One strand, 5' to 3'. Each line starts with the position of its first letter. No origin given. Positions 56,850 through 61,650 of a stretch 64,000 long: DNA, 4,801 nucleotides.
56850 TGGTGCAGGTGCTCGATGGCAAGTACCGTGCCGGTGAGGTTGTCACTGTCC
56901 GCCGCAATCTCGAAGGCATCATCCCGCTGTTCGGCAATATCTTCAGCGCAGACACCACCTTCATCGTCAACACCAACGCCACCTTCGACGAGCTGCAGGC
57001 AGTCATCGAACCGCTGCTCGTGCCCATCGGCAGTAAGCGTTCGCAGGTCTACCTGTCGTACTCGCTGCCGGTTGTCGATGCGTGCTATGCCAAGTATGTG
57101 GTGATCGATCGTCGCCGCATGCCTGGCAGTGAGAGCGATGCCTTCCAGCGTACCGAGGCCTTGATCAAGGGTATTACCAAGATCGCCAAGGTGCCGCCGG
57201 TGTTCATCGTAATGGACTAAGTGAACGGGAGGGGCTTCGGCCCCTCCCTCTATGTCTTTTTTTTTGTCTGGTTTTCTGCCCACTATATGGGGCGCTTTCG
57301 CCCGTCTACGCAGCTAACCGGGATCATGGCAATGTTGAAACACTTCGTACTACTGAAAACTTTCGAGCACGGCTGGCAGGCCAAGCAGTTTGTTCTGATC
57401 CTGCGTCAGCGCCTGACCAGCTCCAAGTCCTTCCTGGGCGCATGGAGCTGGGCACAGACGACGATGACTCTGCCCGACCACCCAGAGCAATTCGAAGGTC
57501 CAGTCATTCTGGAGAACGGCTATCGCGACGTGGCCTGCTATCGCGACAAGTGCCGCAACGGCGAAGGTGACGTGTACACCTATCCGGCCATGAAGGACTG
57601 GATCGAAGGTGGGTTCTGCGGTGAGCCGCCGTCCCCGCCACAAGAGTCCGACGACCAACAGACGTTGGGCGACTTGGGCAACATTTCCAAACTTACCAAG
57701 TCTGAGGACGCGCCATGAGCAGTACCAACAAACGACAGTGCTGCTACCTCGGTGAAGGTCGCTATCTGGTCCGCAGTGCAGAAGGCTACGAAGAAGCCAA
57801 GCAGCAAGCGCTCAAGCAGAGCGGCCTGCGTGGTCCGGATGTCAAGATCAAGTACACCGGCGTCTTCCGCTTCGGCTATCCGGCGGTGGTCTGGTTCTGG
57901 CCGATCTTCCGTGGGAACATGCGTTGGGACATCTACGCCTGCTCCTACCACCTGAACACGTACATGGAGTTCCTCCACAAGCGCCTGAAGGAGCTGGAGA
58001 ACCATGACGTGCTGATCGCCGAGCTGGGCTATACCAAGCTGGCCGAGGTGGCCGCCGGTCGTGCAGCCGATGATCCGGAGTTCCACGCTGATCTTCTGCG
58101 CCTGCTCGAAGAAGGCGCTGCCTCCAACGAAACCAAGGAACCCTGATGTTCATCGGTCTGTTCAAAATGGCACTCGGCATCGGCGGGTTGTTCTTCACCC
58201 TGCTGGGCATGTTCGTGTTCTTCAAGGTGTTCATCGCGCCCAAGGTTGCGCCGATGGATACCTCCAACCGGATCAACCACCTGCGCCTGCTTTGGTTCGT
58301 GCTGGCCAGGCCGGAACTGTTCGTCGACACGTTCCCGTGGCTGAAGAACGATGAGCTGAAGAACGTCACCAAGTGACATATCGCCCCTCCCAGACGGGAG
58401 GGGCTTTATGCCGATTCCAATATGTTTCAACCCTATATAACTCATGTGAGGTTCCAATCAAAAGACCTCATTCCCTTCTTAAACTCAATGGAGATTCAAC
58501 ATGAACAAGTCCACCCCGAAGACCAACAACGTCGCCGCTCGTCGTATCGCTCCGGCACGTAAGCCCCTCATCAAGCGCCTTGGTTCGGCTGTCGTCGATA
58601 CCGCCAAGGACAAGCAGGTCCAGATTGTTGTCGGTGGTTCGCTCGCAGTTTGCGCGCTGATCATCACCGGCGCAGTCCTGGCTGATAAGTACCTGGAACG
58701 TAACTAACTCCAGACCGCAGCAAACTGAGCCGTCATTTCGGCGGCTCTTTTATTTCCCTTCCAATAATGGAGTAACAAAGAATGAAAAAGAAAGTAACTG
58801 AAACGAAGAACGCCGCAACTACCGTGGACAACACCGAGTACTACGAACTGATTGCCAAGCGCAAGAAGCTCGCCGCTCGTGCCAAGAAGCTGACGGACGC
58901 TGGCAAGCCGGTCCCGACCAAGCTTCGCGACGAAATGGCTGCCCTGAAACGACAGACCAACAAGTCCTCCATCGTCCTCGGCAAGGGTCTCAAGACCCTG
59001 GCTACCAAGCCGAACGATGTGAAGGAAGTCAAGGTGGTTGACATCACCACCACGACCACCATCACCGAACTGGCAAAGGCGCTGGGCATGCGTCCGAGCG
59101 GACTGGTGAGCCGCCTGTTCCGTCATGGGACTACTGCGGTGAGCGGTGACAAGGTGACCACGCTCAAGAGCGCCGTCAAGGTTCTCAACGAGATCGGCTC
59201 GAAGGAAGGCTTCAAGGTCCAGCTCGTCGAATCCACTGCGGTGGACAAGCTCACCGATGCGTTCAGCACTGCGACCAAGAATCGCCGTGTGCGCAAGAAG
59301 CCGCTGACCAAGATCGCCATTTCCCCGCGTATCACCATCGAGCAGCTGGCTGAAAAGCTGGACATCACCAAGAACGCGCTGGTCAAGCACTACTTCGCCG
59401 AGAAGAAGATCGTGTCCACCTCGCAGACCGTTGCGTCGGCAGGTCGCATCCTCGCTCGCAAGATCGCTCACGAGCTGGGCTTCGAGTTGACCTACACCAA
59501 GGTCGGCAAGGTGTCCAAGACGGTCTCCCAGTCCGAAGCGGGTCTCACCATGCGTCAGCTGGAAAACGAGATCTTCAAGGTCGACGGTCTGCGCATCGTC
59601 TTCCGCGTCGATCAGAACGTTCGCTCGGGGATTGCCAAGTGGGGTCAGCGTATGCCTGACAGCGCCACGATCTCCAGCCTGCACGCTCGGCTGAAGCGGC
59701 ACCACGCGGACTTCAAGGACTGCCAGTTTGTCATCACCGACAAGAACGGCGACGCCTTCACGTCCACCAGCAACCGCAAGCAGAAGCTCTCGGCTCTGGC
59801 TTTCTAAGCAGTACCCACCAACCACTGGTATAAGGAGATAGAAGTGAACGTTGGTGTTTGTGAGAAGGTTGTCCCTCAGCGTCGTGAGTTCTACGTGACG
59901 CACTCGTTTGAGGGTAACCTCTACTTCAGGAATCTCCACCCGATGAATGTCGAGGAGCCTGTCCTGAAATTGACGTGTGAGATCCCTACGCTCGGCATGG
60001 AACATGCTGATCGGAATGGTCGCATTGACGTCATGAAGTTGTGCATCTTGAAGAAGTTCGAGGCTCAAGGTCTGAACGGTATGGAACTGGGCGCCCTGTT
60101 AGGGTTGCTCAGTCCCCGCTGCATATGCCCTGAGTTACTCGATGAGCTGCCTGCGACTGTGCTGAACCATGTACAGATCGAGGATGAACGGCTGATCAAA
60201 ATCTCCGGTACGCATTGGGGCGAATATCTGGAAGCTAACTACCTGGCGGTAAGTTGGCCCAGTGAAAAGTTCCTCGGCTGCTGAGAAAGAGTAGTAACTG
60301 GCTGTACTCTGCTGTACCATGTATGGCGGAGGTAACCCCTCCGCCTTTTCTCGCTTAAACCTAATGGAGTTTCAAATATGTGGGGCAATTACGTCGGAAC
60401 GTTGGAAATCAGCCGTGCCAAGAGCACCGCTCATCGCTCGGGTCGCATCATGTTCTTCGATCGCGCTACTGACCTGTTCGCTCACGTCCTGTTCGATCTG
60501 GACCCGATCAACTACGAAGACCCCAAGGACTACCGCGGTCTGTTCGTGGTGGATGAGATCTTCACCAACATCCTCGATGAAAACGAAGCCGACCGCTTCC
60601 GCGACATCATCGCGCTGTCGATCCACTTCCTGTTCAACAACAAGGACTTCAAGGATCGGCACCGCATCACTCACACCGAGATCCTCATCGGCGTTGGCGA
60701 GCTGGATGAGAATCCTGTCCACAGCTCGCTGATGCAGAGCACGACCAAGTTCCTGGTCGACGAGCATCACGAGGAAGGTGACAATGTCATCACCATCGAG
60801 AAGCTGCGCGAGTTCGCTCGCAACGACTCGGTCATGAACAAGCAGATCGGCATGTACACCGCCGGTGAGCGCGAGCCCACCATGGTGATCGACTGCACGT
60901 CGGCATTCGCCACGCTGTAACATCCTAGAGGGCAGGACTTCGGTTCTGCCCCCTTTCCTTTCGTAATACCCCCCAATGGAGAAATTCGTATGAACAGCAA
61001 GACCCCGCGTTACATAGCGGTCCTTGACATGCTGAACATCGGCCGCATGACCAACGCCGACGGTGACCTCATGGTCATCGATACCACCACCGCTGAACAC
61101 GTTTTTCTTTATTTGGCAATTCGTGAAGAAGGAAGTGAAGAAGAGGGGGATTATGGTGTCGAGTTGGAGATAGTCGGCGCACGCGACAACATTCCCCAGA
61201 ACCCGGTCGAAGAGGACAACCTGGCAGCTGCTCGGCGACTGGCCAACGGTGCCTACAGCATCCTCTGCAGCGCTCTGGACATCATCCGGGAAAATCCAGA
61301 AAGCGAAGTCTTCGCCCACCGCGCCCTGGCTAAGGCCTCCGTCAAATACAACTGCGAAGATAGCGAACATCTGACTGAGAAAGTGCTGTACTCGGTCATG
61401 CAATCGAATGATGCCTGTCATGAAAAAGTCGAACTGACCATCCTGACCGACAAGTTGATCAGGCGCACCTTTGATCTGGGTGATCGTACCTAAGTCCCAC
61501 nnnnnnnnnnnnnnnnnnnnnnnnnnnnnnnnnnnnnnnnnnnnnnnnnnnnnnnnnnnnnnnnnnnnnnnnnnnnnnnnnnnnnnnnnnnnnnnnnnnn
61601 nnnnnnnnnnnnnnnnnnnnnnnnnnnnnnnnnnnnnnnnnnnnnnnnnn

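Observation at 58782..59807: Phage early protein with tandem IF2 N-terminal-like domains but no GTPase: a candidate translation-initiation mimic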

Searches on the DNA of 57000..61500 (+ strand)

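Call 6: search_dna_similar(query=window:57000-61500:+, collection=phages, mode=near, max_rows=15)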
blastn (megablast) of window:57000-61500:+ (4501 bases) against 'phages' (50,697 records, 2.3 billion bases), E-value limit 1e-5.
Records with a match: 1; places in all: 1; records where one place covers at least 80% of the query: 0.
Best place of each record, by identity: 80-90% 1.
By first word of the organism name: Xanthomonas 1.
By host as written in the record: Xanthomonas oryzae pv. oryzae 1.
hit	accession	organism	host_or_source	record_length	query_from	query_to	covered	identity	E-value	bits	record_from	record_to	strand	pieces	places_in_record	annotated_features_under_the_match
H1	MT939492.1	Xanthomonas phage Xoo-sp14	Xanthomonas oryzae pv. oryzae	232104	195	3523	41%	82.5%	5e-157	1588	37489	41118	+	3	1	hypothetical protein (x8)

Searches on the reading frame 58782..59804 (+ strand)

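Call 4: search_protein_families(library=pfam, proteins=[window:58782-59804:+], max_evalue=10)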
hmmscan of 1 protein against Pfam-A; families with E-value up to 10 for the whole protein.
window:58782-59804:+ (341 aa): 13 families
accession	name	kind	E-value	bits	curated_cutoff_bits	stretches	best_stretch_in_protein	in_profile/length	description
PF04760.21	IF2_N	-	5e-07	29.8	25.3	2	90-121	2-33/53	Translation initiation factor IF-2, N-terminal region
PF03374.19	ANT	-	0.00077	20.2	25.3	1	85-120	17-52/108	Phage antirepressor protein KilAC domain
PF04967.18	HTH_10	-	0.0014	18.8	23.1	1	183-203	23-43/53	HTH DNA binding domain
PF01381.28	HTH_3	-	0.0022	18.4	23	1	184-200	10-26/55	Helix-turn-helix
PF13412.12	HTH_24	-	0.006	16.6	21.9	1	182-199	16-33/48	Winged helix-turn-helix DNA-binding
PF08279.18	HTH_11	-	0.021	15.1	25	1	182-203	15-35/55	HTH domain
PF13443.12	HTH_26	-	0.047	14.4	22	1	176-213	3-40/63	Cro/C1-type HTH DNA-binding domain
PF12840.13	HTH_20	-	0.065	13.7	27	1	184-203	19-38/51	Helix-turn-helix domain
PF01527.26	HTH_Tnp_1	-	0.071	13.8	24.1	0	21-59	41-74/75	Transposase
PF04539.22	Sigma70_r3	-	0.13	12.8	25.3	0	185-218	22-55/78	Sigma-70 region 3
PF12802.13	MarR_2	-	0.16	12.6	27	0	178-200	14-37/61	MarR family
PF12844.13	HTH_19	-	0.16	12.3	30.2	1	184-238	13-57/64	Helix-turn-helix domain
PF13404.12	HTH_AsnC-type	-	0.24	11.7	27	0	92-107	18-33/42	AsnC-type helix-turn-helix domain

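Call 5: search_protein_families(library=phrogs, proteins=[window:58782-59804:+], max_evalue=1)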
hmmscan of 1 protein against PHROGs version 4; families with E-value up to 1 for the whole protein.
window:58782-59804:+ (341 aa): 7 families
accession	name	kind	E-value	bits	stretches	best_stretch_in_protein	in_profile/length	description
phrog_10601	-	unknown function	0.00011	23.3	1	255-324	5-76/96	-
phrog_323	-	transcription regulation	0.0034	18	1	15-199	10-127/319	transcriptional regulator, D5-like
phrog_8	-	transcription regulation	0.0053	17.3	1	93-252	91-228/346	transcriptional regulator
phrog_5823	-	transcription regulation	0.018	15.2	1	87-167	45-122/404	transcriptional regulator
phrog_9038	-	unknown function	0.13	12.9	1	177-234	38-93/186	-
phrog_3887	-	transcription regulation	0.15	12.8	1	186-202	33-49/61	transcriptional regulator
phrog_22238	-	unknown function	0.22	12.4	1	88-110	14-36/80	-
